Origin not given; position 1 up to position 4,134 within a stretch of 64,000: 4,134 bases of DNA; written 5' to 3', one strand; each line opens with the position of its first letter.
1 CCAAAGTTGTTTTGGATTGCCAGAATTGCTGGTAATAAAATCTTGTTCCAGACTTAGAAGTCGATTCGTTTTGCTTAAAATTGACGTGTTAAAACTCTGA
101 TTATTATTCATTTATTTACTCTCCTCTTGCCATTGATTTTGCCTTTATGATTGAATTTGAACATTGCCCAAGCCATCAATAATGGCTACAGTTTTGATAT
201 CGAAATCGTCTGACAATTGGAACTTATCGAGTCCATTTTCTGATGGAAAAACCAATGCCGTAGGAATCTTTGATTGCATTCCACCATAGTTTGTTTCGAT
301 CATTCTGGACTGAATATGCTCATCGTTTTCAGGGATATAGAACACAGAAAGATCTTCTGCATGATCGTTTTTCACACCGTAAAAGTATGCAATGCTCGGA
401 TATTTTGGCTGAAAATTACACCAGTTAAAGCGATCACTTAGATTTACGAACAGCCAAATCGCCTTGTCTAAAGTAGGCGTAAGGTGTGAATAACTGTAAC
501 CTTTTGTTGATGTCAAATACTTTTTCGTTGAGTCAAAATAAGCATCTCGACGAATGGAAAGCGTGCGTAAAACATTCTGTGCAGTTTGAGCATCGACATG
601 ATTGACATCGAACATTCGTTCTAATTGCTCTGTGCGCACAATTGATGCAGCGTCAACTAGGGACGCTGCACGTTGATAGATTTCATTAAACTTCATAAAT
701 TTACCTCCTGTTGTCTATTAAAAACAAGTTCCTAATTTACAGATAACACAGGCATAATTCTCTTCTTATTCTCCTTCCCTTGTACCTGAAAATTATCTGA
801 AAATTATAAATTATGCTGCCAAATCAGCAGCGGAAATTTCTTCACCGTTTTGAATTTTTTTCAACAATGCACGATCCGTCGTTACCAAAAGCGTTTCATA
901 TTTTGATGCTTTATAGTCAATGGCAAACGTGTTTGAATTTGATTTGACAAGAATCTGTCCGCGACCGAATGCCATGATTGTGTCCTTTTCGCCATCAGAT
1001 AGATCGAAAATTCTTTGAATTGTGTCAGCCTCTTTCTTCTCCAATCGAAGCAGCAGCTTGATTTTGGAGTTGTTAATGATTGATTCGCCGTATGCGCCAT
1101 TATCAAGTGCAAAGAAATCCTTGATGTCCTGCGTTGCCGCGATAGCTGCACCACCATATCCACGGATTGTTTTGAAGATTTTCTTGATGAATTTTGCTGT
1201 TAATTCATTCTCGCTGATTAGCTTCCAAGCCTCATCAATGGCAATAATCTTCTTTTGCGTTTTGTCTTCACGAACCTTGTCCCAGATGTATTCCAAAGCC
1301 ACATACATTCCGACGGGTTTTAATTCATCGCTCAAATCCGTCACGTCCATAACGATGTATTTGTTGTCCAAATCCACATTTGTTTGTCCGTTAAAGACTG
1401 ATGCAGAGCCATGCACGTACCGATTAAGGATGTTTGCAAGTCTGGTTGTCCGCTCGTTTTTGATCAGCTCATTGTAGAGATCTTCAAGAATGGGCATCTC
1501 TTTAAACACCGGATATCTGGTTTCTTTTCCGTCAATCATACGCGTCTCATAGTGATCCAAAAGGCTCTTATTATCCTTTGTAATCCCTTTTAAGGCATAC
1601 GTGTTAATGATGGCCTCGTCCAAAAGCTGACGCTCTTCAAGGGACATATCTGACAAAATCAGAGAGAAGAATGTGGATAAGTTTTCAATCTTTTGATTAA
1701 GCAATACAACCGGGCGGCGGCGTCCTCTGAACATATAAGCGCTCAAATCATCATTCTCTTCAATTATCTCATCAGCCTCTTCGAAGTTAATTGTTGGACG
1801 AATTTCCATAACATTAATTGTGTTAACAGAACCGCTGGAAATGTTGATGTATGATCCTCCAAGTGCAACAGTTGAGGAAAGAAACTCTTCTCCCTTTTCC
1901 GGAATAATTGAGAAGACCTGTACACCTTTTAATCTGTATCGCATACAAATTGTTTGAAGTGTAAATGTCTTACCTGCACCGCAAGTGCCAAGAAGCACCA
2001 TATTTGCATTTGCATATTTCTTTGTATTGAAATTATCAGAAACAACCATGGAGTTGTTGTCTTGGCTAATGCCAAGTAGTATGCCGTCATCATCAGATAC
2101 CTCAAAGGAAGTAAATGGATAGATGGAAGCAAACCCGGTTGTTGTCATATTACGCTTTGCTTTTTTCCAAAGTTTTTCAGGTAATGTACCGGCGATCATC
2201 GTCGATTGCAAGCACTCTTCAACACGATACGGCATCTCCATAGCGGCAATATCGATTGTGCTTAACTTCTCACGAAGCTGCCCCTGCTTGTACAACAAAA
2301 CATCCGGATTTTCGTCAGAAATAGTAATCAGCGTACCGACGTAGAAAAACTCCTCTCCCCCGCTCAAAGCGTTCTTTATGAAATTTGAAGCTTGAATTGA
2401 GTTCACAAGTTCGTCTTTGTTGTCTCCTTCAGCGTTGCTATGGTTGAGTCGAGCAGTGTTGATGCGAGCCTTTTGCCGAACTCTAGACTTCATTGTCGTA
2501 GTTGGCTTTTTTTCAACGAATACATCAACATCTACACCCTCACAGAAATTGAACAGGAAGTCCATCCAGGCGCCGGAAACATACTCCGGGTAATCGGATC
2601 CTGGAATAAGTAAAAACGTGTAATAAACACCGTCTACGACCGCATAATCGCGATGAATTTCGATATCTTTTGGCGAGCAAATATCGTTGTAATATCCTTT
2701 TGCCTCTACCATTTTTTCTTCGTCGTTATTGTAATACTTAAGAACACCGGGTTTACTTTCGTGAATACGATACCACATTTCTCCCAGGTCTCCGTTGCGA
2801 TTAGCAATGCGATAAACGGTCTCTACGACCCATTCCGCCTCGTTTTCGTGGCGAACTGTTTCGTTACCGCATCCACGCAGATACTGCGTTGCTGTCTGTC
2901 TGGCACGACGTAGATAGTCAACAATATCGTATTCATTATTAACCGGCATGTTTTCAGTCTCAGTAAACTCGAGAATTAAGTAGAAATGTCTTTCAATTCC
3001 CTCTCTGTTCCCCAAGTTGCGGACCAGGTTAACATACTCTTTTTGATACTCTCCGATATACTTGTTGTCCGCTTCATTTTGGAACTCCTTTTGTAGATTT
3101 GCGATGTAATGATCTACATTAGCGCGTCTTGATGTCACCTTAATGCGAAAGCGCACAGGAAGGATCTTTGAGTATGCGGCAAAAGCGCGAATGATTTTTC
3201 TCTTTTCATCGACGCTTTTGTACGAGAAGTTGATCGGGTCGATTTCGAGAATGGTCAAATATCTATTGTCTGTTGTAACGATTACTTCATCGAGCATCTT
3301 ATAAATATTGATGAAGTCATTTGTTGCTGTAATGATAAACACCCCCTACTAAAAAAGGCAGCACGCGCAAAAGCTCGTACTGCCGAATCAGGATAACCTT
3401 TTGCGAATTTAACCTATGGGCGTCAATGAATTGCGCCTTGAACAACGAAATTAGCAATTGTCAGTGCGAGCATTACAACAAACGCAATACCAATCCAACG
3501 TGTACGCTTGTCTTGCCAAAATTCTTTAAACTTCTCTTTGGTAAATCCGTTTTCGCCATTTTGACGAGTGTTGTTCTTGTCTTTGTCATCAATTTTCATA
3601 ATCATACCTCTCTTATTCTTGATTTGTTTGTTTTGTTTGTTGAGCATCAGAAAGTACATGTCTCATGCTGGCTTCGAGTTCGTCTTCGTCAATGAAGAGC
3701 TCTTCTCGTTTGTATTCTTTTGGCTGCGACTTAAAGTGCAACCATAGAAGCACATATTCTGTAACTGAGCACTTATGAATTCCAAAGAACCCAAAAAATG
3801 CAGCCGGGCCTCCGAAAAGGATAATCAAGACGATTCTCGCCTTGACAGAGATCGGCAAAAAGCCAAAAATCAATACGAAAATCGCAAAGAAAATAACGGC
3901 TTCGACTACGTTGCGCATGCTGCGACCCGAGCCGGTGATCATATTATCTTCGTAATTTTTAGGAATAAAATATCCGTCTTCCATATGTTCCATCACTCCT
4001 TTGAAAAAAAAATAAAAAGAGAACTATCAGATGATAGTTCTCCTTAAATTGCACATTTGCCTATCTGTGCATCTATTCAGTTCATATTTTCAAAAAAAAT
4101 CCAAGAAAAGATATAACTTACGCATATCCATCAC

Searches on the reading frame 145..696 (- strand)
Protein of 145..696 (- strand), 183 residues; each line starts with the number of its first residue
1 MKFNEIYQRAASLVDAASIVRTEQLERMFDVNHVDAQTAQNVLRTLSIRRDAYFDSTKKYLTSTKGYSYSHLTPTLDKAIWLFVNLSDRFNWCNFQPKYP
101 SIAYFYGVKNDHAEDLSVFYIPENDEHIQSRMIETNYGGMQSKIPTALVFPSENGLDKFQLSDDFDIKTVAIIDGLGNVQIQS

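Call 42: search_protein_families(library=pfam, proteins=[window:145-696:-], max_evalue=0.01)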
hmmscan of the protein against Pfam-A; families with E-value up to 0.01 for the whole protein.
window:145-696:- (183 aa): 1 family
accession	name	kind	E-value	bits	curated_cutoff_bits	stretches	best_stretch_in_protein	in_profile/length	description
PF18954.5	DUF5697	-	2.5e-09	37.9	27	1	9-140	2-122/161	Family of unknown function (DUF5697)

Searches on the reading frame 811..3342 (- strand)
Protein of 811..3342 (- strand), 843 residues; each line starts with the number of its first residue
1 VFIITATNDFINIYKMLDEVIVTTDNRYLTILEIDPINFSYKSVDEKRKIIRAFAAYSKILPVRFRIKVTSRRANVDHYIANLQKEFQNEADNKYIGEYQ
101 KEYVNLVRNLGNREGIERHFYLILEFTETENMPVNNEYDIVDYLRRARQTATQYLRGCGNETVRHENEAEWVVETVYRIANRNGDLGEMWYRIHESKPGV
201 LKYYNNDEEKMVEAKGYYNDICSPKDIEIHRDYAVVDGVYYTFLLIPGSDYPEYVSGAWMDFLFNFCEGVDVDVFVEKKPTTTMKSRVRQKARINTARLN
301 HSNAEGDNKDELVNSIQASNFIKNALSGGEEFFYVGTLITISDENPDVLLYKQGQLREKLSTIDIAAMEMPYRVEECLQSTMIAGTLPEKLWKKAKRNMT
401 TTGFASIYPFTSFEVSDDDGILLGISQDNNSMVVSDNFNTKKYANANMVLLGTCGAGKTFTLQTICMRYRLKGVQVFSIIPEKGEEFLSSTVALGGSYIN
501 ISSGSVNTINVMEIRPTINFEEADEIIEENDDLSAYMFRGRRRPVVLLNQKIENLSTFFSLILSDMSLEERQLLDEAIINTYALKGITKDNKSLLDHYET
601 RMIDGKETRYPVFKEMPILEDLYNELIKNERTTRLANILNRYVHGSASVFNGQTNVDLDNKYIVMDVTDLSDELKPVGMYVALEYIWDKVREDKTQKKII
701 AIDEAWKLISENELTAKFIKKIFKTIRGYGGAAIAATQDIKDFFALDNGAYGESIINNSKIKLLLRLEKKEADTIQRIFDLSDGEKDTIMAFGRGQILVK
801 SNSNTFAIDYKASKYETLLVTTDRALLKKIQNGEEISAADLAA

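Call 18: search_protein_families(library=pfam, proteins=[window:811-3342:-], max_evalue=0.01)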
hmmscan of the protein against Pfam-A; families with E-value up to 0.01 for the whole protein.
window:811-3342:- (843 aa): 4 families
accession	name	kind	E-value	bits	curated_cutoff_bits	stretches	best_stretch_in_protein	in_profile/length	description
PF19044.6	P-loop_TraG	-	5.5e-25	88.3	25.8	1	634-796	183-349/413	TraG P-loop domain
PF12846.13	AAA_10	-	3.7e-07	29.9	27.5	0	435-488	11-65/362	AAA-like domain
PF10412.15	TrwB_AAD_bind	-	0.001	18.5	20.5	0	717-771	260-314/387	Type IV secretion-system coupling protein DNA-binding domain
PF20720.3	nSTAND3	-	0.0049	17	27.2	0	447-483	19-53/155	Novel STAND NTPase 3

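Call 47: search_dna_similar(query=window:811-3342:-, collection=plasmids, mode=protein, max_rows=12)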
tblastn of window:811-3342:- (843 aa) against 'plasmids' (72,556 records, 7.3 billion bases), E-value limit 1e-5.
Records with a match: 2550; places in all: 2580; records where one place covers at least 80% of the query: 57.
Best place of each record, by identity: <60% 2550.
By first word of the organism name: Bacillus 394; Klebsiella 298; Staphylococcus 229; Acinetobacter 228; Enterococcus 183; Escherichia 158; Salmonella 118; Lactiplantibacillus 94; Lactococcus 67; Citrobacter 67; and 123 more.
By predicted mobility (MOB-suite, as given by PLSDB): conjugative 1941; non-mobilizable 498; mobilizable 111.
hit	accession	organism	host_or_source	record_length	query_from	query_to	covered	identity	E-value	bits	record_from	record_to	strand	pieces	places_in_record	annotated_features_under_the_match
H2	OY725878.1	Subdoligranulum variabile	-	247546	9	830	98%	39.6%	0e+0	589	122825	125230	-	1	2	record has no annotation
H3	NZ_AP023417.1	Vescimonas fastidiosa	Homo sapiens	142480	4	822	97%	38.1%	2e-171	557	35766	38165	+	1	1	PrgI family protein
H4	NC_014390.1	Butyrivibrio proteoclasticus B316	-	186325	11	829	97%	29.1%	8e-92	325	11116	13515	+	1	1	type IV secretory system conjugative DNA transfer family protein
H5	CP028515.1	Carboxydocella thermautotrophica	environmental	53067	4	830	98%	24.1%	6e-37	158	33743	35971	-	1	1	hypothetical protein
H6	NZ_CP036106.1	Bacillus mycoides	cell culture,soil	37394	25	759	87%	26.8%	5e-46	187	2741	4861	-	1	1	DUF87 domain-containing protein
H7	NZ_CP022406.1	Clostridium sporogenes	-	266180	3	822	97%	23.4%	3e-37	159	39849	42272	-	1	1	ATP-binding protein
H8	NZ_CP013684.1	Clostridium botulinum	Microbial isolate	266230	3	822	97%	23.4%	3e-37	159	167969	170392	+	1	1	ATP-binding protein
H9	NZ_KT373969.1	Staphylococcus pseudintermedius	-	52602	6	817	96%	23.5%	1e-25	122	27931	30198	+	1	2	hypothetical protein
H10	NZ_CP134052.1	Brevibacillus brevis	cell culture,cell culture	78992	17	823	96%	23.6%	6e-40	168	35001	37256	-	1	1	TraC family protein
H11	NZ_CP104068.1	Alicyclobacillus fastidiosus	cell culture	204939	22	797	92%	23.8%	1e-24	119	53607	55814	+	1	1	TraC family protein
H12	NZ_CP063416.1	Parageobacillus thermoglucosidasius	soil,soil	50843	15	759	88%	24.6%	7e-30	135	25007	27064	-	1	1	hypothetical protein (x2)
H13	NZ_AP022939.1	Bacillus cereus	-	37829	215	818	72%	29.4%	5e-45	184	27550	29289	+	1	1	DUF87 domain-containing protein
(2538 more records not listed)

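Call 48: get_annotated_region(hit=H3, flank=20000)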
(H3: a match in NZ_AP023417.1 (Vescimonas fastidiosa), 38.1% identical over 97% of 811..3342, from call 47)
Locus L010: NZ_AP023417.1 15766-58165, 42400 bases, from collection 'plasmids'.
description: Vescimonas fastidiosa strain MM35 plasmid pMM35_02
organism: Vescimonas fastidiosa (NCBI taxid 2714353)
taxonomy: Bacteria; Bacillota; Clostridia; Eubacteriales; Oscillospiraceae; Vescimonas; Vescimonas fastidiosa
host: -; source: Homo sapiens; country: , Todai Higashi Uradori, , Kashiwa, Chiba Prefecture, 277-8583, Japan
typing (MOB-suite, as given by PLSDB): non-mobilizable
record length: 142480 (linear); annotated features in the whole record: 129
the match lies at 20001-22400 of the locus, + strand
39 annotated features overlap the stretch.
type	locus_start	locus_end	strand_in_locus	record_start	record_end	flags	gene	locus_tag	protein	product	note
CDS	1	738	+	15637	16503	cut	-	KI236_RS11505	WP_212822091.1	transporter substrate-binding domain-containing protein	-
CDS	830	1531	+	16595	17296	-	-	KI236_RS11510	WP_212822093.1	amino acid ABC transporter permease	GO:0006865 - amino acid transport [Evidence IEA]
CDS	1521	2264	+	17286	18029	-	-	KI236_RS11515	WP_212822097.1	amino acid ABC transporter ATP-binding protein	-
CDS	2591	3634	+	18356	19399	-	-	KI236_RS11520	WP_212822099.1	hypothetical protein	-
CDS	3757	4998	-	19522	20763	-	-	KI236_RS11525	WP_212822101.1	MerR family transcriptional regulator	GO:0006355 - regulation of DNA-templated transcription [Evidence IEA]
CDS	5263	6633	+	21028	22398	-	-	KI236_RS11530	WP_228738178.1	sodium:solute symporter family protein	-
CDS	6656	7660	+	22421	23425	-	-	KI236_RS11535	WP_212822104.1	ornithine cyclodeaminase family protein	-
CDS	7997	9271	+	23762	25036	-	-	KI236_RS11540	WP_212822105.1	adenylosuccinate synthase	GO:0006164 - purine nucleotide biosynthetic process [Evidence IEA]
CDS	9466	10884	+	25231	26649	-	purB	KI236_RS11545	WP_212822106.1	adenylosuccinate lyase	GO:0009152 - purine ribonucleotide biosynthetic process [Evidence IEA]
CDS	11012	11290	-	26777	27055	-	-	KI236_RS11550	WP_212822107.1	hypothetical protein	-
CDS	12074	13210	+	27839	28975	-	-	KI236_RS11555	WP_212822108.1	helix-turn-helix domain-containing protein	-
CDS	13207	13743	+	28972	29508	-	-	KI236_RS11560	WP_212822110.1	hypothetical protein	-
CDS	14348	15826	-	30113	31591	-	-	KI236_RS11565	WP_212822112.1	hypothetical protein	-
CDS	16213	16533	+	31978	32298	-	-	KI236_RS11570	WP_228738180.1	fimbrial protein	-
CDS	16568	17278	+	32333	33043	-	-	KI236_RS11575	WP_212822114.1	hypothetical protein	-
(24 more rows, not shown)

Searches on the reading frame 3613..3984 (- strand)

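Call 18: search_protein_families(library=pfam, proteins=[window:3613-3984:-], max_evalue=0.01)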
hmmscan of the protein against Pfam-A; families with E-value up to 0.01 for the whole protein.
window:3613-3984:- (123 aa): 1 family
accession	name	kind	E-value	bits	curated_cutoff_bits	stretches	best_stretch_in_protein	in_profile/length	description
PF12666.12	PrgI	-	1.2e-06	29.4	27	1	11-91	9-89/91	PrgI family protein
